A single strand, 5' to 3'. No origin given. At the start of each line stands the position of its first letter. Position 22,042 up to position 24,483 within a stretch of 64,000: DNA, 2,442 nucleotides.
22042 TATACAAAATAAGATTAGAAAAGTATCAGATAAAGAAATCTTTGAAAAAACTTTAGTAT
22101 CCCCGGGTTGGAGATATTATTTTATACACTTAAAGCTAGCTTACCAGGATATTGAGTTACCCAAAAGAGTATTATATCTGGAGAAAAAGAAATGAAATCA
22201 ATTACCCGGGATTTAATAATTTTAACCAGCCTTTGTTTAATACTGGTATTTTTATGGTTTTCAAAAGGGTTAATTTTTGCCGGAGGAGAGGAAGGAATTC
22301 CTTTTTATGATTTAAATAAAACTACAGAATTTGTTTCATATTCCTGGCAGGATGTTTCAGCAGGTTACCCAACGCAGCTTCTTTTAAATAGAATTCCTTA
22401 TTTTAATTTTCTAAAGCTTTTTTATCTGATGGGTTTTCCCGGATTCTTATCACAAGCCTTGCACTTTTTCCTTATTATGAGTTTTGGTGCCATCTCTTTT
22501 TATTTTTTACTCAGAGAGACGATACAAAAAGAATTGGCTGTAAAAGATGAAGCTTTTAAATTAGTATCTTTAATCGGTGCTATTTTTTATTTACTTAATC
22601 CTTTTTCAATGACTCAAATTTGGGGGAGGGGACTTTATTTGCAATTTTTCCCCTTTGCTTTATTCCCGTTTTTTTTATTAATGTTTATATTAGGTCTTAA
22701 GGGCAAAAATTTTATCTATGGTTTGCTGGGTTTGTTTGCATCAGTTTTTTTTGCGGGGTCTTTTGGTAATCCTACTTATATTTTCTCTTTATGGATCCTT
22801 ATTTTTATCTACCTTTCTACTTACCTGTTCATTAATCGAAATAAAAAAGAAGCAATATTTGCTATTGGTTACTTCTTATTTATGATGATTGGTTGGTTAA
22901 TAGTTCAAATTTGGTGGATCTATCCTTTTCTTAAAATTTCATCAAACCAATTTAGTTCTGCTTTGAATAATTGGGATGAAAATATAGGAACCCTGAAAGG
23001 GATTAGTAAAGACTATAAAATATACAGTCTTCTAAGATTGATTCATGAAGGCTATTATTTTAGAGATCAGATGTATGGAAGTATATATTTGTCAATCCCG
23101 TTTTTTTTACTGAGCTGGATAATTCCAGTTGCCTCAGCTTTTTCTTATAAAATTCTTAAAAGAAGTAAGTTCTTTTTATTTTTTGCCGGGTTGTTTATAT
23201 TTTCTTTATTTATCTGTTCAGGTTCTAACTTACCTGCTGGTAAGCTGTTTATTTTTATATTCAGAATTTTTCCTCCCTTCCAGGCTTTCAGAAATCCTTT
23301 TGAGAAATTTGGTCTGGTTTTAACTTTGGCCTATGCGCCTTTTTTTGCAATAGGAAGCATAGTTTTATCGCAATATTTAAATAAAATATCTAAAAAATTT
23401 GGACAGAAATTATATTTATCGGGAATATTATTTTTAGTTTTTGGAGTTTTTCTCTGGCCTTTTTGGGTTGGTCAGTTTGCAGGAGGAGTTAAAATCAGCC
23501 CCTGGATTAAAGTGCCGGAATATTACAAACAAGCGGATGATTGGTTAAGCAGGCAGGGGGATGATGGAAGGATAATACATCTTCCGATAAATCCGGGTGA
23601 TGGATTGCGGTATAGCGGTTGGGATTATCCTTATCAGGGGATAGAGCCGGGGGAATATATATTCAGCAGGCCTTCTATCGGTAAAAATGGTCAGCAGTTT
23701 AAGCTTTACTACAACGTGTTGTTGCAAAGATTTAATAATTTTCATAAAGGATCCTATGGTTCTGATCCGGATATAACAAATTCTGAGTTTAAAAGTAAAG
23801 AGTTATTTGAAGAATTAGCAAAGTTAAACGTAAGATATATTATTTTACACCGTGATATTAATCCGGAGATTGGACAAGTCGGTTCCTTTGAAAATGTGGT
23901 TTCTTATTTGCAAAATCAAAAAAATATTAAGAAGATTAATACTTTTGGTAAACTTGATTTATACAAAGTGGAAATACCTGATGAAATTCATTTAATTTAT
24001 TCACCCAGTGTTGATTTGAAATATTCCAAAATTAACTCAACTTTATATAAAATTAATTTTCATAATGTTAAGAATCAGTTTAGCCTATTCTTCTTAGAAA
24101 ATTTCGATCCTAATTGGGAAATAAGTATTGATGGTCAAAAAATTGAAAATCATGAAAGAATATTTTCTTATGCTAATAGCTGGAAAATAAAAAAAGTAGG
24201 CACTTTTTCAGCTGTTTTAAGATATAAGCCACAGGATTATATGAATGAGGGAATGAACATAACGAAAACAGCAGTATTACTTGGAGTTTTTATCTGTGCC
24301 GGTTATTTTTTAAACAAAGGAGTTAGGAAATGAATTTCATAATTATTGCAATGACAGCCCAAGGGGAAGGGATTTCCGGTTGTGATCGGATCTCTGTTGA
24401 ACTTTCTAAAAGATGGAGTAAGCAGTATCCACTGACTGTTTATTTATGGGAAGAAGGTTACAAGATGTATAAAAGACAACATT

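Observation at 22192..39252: Four-member paralogous family of giant polytopic membrane proteins with YfhO/AftD-like (GT-C) architecture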

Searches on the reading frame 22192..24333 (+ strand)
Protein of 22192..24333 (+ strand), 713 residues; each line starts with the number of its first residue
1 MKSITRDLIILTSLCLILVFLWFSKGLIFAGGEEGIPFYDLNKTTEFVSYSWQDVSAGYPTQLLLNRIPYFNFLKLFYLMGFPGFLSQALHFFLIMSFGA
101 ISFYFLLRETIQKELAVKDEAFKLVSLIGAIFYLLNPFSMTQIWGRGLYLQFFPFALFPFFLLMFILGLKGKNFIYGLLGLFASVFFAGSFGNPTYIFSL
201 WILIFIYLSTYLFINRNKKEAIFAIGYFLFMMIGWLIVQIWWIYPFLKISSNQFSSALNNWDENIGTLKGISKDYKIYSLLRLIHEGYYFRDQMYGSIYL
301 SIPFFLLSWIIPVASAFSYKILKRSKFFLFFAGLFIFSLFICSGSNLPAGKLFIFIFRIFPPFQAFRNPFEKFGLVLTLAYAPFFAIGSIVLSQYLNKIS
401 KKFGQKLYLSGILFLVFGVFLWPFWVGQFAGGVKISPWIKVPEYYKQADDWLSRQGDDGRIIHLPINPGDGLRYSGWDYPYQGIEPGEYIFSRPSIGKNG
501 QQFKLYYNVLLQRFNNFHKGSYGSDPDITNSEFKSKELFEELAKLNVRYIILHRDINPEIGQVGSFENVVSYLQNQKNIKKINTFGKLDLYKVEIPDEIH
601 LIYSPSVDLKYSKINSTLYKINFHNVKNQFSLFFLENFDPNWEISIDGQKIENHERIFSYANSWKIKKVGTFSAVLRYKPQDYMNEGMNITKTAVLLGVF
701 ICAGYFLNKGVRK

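Call 5: search_protein_families(library=pfam, proteins=[window:22192-24333:+], max_evalue=1)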
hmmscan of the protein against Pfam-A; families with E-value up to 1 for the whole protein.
window:22192-24333:+ (713 aa): 2 families
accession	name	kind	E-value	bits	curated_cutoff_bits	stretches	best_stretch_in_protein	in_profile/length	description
PF11847.13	GT-C_AftD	-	1.7e-11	43.3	26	3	375-466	343-435/661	Alpha-(1->3)-arabinofuranosyltransferase, N-terminal GT-C domain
PF11683.13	DUF3278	-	0.28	11.7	26.6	0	190-241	32-83/130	Protein of unknown function (DUF3278)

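Call 6: search_protein_families(library=ncbifam, proteins=[window:22192-24333:+], max_evalue=1)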
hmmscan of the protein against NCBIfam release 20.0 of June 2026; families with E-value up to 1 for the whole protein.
window:22192-24333:+ (713 aa): 1 family
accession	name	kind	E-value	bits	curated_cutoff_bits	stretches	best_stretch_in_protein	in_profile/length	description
TIGR02593.1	CRISPR_cas5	subfamily_domain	0.13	12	17.8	1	355-379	2-25/43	CRISPR-associated protein Cas5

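Call 13: search_solved_structures(query=window:22192-24333:+, max_evalue=10, show_alignments=1)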
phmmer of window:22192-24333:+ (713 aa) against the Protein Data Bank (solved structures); distinct sequences matched with E-value up to 10: 0.

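Call 32: find_homologous_proteins(query=window:22192-24333:+, max_evalue=0.001)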
Query window:22192-24333:+ (713 aa): 184 proteins with E <= 0.001 among 8000 candidates; the best 120 are listed.
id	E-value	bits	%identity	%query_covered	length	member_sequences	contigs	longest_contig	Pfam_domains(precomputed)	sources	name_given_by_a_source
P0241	0.0e+0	1611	100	100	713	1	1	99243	PF11847.14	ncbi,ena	-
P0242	0.0e+0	1396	84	100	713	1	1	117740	PF11847.14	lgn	-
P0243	0.0e+0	1119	69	97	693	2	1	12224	PF11847.14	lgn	-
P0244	0.0e+0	1118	69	98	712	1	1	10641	PF11847.14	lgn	-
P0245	0.0e+0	1112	68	97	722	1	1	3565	PF11847.14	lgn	-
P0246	0.0e+0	1108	67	100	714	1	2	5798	PF11847.14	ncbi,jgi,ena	-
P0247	0.0e+0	1107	68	98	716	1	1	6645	PF11847.14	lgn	-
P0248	0.0e+0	1103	65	99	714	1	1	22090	PF11847.14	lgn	-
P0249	0.0e+0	1100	67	99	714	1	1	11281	PF11847.14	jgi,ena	-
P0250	0.0e+0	1092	66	97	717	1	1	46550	PF11847.14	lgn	-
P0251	0.0e+0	1087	67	99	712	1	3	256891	PF11847.14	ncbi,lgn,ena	ncbi:MAG: alpha-(1-_3)-arabinofuranosyltransferase family protein [Patescibacteria group bacterium]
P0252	0.0e+0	1080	65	99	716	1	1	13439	PF11847.14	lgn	-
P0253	0.0e+0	1076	65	99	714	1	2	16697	PF11847.14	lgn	-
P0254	0.0e+0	1065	65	96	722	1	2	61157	PF11847.14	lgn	-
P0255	0.0e+0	1060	65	99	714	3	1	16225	PF11847.14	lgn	-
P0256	0.0e+0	1050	63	100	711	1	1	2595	PF11847.14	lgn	-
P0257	0.0e+0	1047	65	98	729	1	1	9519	PF11847.14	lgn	-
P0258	0.0e+0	1046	64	97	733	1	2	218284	PF11847.14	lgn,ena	-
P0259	0.0e+0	1035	64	99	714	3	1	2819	PF11847.14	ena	-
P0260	0.0e+0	1034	64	96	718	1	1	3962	PF11847.14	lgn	-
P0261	0.0e+0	1032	62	100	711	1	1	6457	PF11847.14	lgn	-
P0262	0.0e+0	1028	62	98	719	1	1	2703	PF11847.14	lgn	-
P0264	1.4e-284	964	60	99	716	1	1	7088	PF11847.14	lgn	-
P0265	3.3e-278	943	58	100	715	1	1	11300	PF11847.14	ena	-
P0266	1.7e-250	852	54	99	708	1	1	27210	PF11847.14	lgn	-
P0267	1.8e-225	769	51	95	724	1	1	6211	PF11847.14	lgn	-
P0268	8.3e-221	754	50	97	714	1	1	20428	PF11847.14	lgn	-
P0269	5.2e-220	751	49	94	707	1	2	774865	PF11847.14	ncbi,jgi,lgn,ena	-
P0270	5.2e-220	751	67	67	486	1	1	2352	PF11847.14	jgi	-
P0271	1.3e-219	750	50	97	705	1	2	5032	PF11847.14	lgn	-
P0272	3.1e-219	748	49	97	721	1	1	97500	PF11847.14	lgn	-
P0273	5.6e-216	738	50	97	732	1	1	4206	PF11847.14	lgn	-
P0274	4.2e-215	735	49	96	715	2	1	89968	PF11847.14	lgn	-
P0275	3.2e-214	732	49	94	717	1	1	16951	PF11847.14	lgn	-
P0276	3.9e-214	731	48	96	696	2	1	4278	PF11847.14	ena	-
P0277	5.0e-212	724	48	96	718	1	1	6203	PF11847.14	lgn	-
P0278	4.3e-207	708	47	95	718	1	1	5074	PF11847.14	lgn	-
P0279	1.7e-206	706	46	99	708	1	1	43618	PF11847.14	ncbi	-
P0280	9.5e-206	704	45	99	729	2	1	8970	PF11847.14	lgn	-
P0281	2.1e-205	703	47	96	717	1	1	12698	PF11847.14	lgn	-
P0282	1.6e-203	696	46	96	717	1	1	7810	PF11847.14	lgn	-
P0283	2.8e-202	692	46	99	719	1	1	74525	PF11847.14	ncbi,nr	ncbi:MAG TPA: hypothetical protein VFI61_01465 [Patescibacteria group bacterium]|nr:hypothetical pro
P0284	5.2e-202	691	46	93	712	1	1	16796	PF11847.14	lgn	-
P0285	2.1e-200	686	46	95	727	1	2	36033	PF11847.14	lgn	-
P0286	7.8e-200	684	44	99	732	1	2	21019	PF11847.14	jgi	jgi:hypothetical protein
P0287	1.8e-199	683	45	98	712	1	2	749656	PF11847.14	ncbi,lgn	-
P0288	4.3e-196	672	46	95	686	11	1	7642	PF11847.14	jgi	-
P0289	9.7e-195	667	46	96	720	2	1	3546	PF20176.4,PF11847.14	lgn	-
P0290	3.9e-194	665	46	97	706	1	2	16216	PF11847.14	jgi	-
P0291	8.9e-194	664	44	97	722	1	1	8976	PF11847.14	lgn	-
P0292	9.3e-194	664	44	96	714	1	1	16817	PF11847.14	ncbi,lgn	ncbi:MAG TPA: hypothetical protein VF189_02345 [Patescibacteria group bacterium]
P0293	5.4e-193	662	45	96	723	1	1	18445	PF11847.14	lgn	-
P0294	3.2e-192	659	45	95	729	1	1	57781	PF11847.14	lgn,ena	-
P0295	1.6e-190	653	46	96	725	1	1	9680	PF11847.14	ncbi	-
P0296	3.7e-190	652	45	94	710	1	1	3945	PF20176.4,PF11847.14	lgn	-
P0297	3.6e-189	649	43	97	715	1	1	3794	PF11847.14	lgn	-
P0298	2.0e-187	643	45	97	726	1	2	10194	PF11847.14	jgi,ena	-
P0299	3.3e-186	639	43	96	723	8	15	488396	PF11847.14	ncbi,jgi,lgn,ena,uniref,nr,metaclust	ncbi:hypothetical protein A2715_04995 [Candidatus Woesebacteria bacterium RIFCSPHIGHO2_01_FULL_39_32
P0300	6.1e-185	635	61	66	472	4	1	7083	PF11847.14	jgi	-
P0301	3.5e-182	626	42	99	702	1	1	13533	PF11847.14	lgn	-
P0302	5.5e-178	612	42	99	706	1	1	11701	PF11847.14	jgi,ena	-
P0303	4.3e-176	606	44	96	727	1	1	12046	PF11847.14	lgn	-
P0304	1.5e-170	587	41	95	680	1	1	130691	PF11847.14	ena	-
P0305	5.3e-169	582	43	95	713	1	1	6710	PF11847.14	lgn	-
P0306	7.3e-169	582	43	95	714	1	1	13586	PF11847.14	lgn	-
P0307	1.3e-168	581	41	95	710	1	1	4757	PF11847.14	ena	-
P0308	1.1e-165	571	40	98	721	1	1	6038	PF11847.14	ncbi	-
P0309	3.3e-164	566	42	97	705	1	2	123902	PF11847.14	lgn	-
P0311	1.5e-163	564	41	98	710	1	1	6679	PF11847.14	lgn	-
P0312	2.8e-162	560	42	97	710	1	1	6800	PF11847.14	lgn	-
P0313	6.3e-161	556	41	97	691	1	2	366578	PF11847.14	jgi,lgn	-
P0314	1.6e-160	554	41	96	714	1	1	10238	PF11847.14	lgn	-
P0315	2.3e-159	550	40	98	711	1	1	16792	PF11847.14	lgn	-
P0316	9.7e-159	548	38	96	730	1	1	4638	PF11847.14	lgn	-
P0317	5.1e-147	510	48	68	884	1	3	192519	PF11847.14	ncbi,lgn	-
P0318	1.1e-145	505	47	68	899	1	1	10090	PF11847.14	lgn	-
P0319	1.9e-140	488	39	95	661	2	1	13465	PF11847.14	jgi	jgi:hypothetical protein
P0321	2.4e-116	408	41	74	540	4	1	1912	PF11847.14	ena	-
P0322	7.6e-107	377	39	81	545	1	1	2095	PF11847.14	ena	-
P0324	3.4e-103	365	34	93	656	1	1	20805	PF11847.14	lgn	-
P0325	2.4e-102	362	33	99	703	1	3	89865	PF11847.14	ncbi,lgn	-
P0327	3.0e-98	348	39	69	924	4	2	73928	PF11847.14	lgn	-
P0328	1.3e-93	333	39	68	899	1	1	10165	PF11847.14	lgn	-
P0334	6.3e-88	314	32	96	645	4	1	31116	PF11847.14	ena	-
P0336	2.0e-87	313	38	66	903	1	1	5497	PF11847.14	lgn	-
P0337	8.0e-87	311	29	93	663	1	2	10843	PF11847.14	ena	-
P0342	3.6e-86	308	30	94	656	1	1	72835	PF11847.14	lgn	-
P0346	1.8e-85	306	38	68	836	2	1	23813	PF11847.14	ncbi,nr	ncbi:MAG: YfhO family protein [Actinobacteria bacterium]|nr:YfhO family protein [Actinomycetota bact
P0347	1.2e-84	303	32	93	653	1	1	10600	PF11847.14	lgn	-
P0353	7.3e-84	301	36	71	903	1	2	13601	PF11847.14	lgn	-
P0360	3.7e-80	289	32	94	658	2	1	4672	PF11847.14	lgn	-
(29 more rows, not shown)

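Call 35: search_solved_structures(query=A3, max_evalue=10, show_alignments=2)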
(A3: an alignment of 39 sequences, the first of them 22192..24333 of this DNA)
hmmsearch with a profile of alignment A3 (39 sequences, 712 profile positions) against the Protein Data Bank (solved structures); distinct sequences matched with E-value up to 10: 8.
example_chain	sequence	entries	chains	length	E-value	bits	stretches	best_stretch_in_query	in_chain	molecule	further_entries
6w98_A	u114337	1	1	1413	0.034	15.5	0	533-584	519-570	F5/8 type C domain-containing protein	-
6wbx_A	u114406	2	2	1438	0.036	15.5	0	533-584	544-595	DUF3367 domain-containing protein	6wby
6llq_A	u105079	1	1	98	0.098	14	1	527-602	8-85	VAL88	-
5ler_1A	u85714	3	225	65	0.2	13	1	304-343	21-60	Pilin | Type IV conjugative transfer system pilin TraA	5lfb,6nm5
2n3z_A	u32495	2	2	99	0.33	12.3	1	528-602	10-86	OR446 | De novo designed protein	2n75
5flw_A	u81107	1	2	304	0.55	11.6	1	447-481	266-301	EXO-BETA-1,3-GALACTANASE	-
9lj9_B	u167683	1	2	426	0.93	10.8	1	536-572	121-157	3-hexulose-6-phosphate synthase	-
1llq_A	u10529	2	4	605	2.7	9.3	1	504-557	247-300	NAD-dependent malic enzyme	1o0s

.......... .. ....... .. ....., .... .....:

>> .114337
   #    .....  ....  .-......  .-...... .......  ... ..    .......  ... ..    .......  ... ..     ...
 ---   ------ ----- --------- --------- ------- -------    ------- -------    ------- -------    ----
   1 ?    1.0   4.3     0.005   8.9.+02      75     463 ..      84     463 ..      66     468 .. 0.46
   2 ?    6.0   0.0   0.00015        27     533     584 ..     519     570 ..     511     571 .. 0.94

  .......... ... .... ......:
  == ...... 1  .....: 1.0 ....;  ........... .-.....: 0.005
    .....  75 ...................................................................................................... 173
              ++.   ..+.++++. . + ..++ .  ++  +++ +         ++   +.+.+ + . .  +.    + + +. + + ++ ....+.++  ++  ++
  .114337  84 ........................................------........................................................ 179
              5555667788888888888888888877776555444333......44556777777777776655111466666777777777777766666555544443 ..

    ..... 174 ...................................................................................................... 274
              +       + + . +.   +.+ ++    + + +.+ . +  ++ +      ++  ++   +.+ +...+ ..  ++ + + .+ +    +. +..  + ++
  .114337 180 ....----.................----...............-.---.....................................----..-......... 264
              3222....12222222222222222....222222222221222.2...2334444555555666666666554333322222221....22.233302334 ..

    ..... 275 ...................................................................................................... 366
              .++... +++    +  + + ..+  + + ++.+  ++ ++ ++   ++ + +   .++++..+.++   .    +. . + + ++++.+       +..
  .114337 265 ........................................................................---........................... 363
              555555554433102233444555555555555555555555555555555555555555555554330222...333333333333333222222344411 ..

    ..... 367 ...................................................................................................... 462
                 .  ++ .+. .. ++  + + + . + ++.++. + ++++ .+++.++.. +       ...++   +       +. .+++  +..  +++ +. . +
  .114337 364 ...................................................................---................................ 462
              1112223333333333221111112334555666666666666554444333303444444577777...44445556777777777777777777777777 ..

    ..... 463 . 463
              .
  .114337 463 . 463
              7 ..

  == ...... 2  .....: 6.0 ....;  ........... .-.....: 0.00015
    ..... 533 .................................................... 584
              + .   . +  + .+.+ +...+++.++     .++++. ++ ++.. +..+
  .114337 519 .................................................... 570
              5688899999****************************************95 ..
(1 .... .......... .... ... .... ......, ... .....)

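Call 83: list_cluster_members(proteins=[window:22192-24333:+, window:28800-32285:+, window:32647-36075:+, window:36571-39252:+, window:32282-32638:+, window:36084-36413:+])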
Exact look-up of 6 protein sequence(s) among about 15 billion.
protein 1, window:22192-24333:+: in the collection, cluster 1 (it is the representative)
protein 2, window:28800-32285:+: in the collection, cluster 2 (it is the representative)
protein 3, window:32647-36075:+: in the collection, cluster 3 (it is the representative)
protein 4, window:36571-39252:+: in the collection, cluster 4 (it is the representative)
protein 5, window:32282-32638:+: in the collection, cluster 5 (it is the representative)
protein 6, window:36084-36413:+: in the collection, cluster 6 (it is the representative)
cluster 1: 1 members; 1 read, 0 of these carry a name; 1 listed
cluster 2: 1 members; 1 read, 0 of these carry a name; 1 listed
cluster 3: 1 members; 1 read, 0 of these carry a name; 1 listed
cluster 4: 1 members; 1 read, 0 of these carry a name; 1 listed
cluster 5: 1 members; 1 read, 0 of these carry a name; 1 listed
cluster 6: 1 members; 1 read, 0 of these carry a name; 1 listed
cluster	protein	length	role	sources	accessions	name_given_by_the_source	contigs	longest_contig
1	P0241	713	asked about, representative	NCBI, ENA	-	-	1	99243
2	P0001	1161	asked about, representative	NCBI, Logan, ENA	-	-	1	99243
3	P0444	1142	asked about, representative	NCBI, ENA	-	-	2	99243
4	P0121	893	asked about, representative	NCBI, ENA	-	-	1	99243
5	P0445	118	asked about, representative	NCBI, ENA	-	-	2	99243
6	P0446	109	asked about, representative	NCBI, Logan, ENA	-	-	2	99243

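Call 104: find_encoding_contigs(protein=P0299, flank=8000, max_places=1)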
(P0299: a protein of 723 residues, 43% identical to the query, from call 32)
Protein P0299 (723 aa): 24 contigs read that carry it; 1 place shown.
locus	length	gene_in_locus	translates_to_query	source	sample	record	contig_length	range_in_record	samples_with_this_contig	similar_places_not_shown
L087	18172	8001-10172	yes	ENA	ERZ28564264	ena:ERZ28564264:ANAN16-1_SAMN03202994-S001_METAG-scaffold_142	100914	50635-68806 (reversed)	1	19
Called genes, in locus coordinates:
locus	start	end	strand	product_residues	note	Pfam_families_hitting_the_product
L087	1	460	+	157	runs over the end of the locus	PF18915:DUF5667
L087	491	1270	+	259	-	PF13489:Methyltransf_23, PF07021:MetW (weak), PF13847:Methyltransf_31, PF08241:Methyltransf_11, PF08242:Methyltransf_12, PF13649:Methyltransf_25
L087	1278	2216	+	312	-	PF01596:Methyltransf_3, PF13578:Methyltransf_24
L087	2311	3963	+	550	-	PF00483:NTP_transferase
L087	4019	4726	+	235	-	PF00483:NTP_transferase (weak)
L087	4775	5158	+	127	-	PF06941:NT5C (faint)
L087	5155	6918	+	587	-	PF02543:Carbam_trans_N, PF16861:Carbam_trans_C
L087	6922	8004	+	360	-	PF00535:Glycos_transf_2, PF13641:Glyco_tranf_2_3, PF13632:Glyco_trans_2_3 (faint)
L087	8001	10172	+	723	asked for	PF11847:GT-C_AftD (weak)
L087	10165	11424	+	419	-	PF00534:Glycos_transf_1, PF13692:Glyco_trans_1_4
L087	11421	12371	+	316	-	PF02729:OTCace_N, PF00185:OTCace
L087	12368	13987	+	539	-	PF00535:Glycos_transf_2, PF10111:Glyco_tranf_2_2 (weak), PF13641:Glyco_tranf_2_3, PF13506:Glyco_transf_21 (weak), PF08241:Methyltransf_11, PF08242:Methyltransf_12, PF13649:Methyltransf_25, PF13847:Methyltransf_31, +1 more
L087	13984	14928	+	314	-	PF00535:Glycos_transf_2, PF10111:Glyco_tranf_2_2, PF13641:Glyco_tranf_2_3, PF13632:Glyco_trans_2_3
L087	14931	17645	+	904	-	PF00535:Glycos_transf_2, PF10111:Glyco_tranf_2_2 (weak), PF13641:Glyco_tranf_2_3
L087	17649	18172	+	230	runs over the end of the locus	PF13489:Methyltransf_23, PF01209:Ubie_methyltran (weak), PF07021:MetW (weak), PF13649:Methyltransf_25, PF13847:Methyltransf_31, PF08241:Methyltransf_11, PF08242:Methyltransf_12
